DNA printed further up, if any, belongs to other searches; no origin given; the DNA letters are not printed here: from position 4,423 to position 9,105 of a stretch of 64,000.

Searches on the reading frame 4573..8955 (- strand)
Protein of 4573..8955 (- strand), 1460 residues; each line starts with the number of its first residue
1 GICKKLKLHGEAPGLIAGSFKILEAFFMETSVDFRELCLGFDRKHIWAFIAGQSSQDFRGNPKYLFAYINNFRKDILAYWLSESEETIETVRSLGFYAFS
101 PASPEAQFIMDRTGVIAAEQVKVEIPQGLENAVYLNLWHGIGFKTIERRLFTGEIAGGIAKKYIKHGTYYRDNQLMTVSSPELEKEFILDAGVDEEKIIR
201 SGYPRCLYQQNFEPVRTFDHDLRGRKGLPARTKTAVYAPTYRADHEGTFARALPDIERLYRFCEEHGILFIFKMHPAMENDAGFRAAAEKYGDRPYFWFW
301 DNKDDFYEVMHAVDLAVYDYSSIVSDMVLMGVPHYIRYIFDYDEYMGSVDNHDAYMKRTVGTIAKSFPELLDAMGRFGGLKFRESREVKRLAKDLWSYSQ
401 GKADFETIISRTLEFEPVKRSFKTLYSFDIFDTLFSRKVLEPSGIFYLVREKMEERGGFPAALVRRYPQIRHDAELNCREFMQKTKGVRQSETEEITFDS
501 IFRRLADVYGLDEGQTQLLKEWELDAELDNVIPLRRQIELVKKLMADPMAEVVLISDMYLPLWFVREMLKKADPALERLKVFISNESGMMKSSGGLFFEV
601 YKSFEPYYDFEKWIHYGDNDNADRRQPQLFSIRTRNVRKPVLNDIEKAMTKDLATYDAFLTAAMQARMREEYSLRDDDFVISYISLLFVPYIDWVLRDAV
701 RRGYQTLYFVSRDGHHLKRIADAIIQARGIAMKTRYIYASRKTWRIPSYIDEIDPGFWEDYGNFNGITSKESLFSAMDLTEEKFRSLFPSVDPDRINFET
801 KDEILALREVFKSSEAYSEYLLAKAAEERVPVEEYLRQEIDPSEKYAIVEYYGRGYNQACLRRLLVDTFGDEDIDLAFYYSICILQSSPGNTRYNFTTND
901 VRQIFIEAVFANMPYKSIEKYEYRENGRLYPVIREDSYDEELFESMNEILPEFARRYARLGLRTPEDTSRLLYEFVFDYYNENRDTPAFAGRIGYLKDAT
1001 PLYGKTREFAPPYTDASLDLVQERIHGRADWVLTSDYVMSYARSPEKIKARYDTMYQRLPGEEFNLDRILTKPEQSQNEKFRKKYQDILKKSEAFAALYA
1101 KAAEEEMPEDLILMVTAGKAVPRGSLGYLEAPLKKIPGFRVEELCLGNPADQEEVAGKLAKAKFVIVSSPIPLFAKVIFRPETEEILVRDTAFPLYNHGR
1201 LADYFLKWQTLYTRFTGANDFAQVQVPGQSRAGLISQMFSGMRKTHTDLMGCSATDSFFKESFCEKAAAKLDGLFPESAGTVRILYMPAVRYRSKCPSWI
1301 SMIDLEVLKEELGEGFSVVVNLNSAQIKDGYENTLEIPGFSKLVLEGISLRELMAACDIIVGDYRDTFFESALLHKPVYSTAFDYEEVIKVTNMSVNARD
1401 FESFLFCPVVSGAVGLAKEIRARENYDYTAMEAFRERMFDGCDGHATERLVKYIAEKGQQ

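Call 13: search_protein_families(library=pfam, proteins=[window:4573-8955:-], max_evalue=0.001)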
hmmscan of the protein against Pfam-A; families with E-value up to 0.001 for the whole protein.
window:4573-8955:- (1460 aa): 1 family
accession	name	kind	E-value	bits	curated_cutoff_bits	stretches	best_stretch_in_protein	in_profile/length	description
PF04464.20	Glyphos_transf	-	2.2e-54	185.2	22.1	2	38-403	8-357/367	CDP-Glycerol:Poly(glycerophosphate) glycerophosphotransferase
